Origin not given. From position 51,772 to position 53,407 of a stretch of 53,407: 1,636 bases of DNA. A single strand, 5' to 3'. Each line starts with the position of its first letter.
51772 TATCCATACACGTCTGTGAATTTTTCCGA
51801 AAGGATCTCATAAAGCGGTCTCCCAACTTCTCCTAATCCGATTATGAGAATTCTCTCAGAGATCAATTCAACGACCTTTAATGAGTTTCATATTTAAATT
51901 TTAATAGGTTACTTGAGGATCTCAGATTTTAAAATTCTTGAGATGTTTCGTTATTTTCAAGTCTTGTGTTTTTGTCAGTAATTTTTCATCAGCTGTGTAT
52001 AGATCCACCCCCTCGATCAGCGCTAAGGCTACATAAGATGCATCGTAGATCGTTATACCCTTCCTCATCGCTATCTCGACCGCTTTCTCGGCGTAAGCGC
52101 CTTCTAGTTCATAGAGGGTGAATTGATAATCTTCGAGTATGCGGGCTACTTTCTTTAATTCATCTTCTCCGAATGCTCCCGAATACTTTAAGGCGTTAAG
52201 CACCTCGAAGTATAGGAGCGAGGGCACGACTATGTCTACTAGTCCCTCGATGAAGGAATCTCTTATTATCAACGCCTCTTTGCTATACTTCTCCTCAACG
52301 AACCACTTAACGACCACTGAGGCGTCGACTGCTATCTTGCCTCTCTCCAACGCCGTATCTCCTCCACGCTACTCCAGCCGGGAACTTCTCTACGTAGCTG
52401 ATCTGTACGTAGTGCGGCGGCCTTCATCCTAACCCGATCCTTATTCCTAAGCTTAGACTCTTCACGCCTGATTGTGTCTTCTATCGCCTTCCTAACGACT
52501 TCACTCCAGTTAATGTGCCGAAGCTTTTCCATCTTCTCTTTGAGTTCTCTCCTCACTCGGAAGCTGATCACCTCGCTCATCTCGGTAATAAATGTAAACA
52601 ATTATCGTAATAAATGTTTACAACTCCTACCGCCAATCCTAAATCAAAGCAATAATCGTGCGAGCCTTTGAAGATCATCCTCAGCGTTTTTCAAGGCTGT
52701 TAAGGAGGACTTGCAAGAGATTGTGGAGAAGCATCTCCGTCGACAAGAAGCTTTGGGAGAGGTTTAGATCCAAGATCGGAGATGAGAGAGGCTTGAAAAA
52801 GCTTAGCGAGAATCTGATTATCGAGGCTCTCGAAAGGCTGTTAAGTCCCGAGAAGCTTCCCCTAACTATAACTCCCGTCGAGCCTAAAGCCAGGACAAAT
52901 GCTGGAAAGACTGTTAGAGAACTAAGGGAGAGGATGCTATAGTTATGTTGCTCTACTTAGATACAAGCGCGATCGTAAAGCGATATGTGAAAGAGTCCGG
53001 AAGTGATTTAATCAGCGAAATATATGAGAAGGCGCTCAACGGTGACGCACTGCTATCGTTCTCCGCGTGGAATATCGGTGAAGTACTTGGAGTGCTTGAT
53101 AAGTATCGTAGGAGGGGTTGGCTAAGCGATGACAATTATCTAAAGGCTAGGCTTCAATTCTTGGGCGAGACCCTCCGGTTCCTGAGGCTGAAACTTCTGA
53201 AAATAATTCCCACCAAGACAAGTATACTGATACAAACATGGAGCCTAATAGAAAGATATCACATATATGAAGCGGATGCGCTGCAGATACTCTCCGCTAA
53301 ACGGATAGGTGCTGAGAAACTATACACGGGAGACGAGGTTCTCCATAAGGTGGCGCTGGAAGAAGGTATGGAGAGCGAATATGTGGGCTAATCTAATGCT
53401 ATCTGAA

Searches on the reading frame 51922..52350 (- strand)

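Call 87: search_protein_families(library=pfam, proteins=[window:51922-52350:-], max_evalue=0.0001)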
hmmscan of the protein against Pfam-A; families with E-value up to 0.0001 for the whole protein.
window:51922-52350:- (142 aa): 1 family
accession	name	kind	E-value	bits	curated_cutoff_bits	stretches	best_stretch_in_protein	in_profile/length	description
PF01850.27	PIN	-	3.9e-11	44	23.6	1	6-124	1-114/120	PIN domain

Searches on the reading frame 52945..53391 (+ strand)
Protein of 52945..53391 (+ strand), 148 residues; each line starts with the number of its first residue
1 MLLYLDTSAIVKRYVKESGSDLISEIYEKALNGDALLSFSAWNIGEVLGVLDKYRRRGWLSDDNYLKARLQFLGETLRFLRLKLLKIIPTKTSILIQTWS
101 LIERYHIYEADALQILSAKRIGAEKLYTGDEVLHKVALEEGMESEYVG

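Call 87: search_protein_families(library=pfam, proteins=[window:52945-53391:+], max_evalue=0.0001)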
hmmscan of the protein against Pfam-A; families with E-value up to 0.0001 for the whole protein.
window:52945-53391:+ (148 aa): 1 family
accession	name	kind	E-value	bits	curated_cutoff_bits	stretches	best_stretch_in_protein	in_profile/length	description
PF01850.27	PIN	-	1.8e-10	41.9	23.6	1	4-137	2-118/120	PIN domain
